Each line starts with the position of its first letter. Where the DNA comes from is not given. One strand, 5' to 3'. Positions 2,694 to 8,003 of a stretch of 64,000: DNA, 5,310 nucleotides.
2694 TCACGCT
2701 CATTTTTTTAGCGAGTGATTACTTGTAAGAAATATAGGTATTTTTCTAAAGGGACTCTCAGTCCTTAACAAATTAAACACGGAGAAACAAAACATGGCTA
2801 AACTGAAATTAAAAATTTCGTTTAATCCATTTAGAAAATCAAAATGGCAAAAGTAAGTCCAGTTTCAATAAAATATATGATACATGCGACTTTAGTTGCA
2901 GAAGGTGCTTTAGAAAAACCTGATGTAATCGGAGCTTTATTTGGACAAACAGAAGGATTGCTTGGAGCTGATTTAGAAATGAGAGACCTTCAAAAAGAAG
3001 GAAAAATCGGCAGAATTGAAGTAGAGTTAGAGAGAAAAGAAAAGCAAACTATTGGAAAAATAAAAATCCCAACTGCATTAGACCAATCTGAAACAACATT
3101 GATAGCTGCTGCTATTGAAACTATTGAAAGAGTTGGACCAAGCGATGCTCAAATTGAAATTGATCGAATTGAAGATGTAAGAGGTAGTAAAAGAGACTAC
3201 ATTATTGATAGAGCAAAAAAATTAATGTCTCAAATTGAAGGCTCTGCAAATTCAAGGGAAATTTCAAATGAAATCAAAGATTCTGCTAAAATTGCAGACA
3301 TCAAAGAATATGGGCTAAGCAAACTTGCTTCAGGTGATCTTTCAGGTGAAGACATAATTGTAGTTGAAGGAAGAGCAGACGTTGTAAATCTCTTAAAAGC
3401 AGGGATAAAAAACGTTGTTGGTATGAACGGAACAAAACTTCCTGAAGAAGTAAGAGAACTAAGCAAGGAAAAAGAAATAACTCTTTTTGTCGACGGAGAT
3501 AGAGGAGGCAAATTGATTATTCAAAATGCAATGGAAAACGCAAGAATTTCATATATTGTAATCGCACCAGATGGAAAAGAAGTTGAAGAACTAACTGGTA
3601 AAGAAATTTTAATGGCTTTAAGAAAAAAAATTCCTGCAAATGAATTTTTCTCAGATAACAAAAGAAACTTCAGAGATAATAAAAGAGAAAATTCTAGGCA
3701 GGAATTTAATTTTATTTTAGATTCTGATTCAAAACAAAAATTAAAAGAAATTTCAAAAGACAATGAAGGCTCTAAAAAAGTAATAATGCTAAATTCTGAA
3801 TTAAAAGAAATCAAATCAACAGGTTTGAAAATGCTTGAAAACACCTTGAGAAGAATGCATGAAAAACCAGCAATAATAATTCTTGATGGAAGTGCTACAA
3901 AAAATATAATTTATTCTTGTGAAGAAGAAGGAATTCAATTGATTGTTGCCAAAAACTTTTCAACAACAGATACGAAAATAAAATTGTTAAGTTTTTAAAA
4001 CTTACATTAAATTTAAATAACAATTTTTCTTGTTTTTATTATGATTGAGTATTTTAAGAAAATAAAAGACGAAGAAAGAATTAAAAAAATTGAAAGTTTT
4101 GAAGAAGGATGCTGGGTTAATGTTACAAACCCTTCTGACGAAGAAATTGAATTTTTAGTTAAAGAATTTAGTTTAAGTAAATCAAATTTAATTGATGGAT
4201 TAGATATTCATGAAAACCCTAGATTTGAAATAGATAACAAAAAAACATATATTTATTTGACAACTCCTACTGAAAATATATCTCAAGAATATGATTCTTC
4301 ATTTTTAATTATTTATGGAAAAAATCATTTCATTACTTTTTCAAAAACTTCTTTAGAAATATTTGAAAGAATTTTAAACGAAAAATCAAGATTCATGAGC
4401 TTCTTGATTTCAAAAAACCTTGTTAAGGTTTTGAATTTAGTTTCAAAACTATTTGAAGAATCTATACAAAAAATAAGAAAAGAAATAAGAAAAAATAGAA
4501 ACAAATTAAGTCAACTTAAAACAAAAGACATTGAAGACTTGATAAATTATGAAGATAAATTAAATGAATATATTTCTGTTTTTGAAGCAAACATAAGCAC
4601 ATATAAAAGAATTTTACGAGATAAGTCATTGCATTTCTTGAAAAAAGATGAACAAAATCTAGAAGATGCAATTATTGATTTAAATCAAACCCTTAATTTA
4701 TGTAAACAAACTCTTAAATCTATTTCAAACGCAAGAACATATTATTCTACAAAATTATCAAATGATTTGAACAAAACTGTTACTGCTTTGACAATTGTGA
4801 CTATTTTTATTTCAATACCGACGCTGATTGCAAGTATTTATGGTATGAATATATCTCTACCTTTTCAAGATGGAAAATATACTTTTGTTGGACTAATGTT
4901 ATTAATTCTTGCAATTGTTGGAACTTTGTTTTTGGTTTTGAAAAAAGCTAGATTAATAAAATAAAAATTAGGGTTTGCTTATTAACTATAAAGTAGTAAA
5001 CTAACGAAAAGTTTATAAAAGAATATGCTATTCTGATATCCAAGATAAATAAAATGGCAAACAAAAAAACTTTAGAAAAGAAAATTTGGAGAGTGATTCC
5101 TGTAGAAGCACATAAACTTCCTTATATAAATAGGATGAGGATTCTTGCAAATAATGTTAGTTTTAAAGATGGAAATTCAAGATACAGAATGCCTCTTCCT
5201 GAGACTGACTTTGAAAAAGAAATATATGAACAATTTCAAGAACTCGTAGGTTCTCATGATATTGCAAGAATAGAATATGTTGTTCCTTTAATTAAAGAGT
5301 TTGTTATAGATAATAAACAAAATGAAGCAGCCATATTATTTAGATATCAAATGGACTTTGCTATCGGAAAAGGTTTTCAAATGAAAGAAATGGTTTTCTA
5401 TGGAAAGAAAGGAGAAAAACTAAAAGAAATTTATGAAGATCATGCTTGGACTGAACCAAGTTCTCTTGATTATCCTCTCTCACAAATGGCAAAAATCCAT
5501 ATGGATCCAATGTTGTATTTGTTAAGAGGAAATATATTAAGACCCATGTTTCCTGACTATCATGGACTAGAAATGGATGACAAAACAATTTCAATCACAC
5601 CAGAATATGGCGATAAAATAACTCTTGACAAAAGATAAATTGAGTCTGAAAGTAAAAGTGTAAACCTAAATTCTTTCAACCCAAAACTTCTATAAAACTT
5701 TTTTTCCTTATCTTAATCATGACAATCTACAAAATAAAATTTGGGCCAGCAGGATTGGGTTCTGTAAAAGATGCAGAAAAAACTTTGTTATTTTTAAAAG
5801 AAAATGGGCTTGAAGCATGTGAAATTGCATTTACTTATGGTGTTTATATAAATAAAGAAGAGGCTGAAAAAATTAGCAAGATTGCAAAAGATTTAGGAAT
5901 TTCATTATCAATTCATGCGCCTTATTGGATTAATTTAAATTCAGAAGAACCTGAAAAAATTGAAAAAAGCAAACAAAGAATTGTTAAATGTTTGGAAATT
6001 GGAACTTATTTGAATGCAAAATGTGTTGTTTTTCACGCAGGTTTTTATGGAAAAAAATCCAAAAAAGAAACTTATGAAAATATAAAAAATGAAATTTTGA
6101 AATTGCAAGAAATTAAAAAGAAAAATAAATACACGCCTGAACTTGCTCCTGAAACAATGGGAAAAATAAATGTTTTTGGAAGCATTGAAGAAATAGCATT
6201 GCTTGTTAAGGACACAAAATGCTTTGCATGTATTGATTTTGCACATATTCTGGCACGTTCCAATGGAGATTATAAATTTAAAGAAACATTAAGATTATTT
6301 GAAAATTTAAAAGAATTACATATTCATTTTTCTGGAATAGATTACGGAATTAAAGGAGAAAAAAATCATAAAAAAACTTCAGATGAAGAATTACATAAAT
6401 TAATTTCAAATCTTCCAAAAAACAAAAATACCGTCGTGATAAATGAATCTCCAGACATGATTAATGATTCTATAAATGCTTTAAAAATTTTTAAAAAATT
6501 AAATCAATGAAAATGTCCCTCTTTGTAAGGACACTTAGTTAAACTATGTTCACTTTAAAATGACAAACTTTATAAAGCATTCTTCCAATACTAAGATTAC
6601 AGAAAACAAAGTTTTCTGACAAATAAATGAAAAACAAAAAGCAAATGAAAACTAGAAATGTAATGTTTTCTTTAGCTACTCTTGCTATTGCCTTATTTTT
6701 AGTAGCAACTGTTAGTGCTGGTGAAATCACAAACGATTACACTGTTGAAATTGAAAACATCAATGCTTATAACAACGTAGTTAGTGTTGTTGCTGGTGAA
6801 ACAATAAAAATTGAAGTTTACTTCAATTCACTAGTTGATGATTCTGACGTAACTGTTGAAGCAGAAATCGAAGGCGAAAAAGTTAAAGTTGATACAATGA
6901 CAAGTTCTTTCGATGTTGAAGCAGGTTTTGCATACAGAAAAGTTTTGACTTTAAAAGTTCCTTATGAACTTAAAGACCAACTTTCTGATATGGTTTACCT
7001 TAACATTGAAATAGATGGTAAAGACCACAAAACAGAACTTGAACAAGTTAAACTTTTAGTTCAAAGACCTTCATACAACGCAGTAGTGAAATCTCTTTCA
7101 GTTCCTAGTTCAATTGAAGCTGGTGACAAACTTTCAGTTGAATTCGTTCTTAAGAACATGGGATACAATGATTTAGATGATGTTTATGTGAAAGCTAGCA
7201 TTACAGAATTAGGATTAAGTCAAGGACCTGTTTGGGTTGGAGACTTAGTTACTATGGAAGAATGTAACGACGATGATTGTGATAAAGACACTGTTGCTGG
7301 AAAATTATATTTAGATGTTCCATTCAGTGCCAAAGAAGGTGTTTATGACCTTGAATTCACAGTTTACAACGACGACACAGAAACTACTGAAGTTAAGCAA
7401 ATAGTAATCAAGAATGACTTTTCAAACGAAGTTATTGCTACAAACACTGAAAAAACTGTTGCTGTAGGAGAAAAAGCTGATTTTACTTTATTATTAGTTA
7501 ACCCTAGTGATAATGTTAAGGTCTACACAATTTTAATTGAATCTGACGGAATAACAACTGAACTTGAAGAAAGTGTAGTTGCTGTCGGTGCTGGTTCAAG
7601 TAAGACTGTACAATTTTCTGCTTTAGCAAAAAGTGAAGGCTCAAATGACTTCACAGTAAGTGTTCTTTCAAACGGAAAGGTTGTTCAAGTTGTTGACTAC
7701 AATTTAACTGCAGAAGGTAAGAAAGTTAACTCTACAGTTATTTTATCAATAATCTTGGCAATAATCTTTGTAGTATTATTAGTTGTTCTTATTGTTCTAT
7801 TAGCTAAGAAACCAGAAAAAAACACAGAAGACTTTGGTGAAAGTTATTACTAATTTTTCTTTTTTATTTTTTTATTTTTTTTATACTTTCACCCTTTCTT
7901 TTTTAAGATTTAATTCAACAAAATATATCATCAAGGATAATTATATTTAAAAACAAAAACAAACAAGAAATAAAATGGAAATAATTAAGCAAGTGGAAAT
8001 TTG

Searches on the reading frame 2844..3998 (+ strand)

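Call 55: search_protein_families(library=pfam, proteins=[window:2844-3998:+], max_evalue=0.00001)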
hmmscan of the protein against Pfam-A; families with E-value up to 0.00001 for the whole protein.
window:2844-3998:+ (384 aa): 3 families
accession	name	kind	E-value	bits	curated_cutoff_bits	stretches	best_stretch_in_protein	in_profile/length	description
PF13662.12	Toprim_4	-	2.8e-12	47.1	25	1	171-233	3-74/85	Toprim domain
PF13155.12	Toprim_2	-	2e-08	34.9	22.1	1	172-249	1-86/88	Toprim-like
PF01751.28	Toprim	-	3.9e-07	30.6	23.1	1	171-234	2-81/96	Toprim domain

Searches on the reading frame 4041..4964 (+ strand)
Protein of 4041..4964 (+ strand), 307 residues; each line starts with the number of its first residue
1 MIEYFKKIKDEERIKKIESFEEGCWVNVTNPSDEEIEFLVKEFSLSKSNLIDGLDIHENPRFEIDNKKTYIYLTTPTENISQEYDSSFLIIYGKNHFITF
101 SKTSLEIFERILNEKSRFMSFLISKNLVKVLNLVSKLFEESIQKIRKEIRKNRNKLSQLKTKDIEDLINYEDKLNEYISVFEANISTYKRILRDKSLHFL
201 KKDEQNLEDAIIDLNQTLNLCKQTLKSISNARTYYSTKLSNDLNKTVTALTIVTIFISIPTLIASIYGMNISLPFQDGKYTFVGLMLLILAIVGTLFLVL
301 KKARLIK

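Call 55: search_protein_families(library=pfam, proteins=[window:4041-4964:+], max_evalue=0.00001)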
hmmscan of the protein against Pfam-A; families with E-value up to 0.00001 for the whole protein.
window:4041-4964:+ (307 aa): 1 family
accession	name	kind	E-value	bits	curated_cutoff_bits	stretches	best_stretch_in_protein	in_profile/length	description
PF01544.23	CorA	-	2.3e-42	145.7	27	1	22-302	3-292/292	CorA-like Mg2+ transporter protein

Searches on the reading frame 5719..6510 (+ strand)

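Call 55: search_protein_families(library=pfam, proteins=[window:5719-6510:+], max_evalue=0.00001)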
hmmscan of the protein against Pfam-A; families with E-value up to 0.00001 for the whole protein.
window:5719-6510:+ (263 aa): 1 family
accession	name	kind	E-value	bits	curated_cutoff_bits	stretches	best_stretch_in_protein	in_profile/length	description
PF01261.30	AP_endonuc_2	-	5.9e-24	85.6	31.1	1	25-208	3-189/249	Xylose isomerase-like TIM barrel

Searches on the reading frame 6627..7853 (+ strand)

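Call 24: search_protein_families(library=pfam, proteins=[window:6627-7853:+], max_evalue=0.1)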
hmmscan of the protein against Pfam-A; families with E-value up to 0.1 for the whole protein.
window:6627-7853:+ (408 aa): 9 families
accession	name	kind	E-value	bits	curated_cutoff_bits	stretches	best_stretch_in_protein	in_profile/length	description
PF11614.14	FixG_C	-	5.9e-06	26.9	25.6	0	25-135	22-108/119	IG-like fold at C-terminal of FixG, putative oxidoreductase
PF00927.28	Transglut_C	-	2e-05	25.1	26.6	1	276-358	9-99/106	Transglutaminase family, C-terminal ig like domain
PF22544.2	HYDIN_VesB_CFA65-like_Ig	-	7.9e-05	23.3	25.5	0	161-185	13-37/100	HYDIN/CFA65/VesB-like, Ig-like domain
PF08626.16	TRAPPC9-Trs120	-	8.8e-05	20.5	24.7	1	252-340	665-756/1229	Transport protein Trs120 or TRAPPC9, TRAPP II complex subunit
PF15780.11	ASH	-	0.011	16.4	27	1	277-351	18-93/98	Abnormal spindle-like microcephaly-assoc'd, ASPM-SPD-2-Hydin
PF18986.5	DUF5719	-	0.014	15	26.2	1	287-354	67-133/319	Family of unknown function (DUF5719)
PF17481.7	Phage_sheath_domII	-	0.023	15.6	31.4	0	324-370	6-57/98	Phage tail sheath protein beta-sandwich domain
PF01034.25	Syndecan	-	0.026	14.9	25.2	1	363-395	4-36/64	Syndecan domain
PF22433.2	MtxA_IG-like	-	0.057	13.7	26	0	315-355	33-73/83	Magnetotaxis protein MtxA, Immunoglobulin-like domain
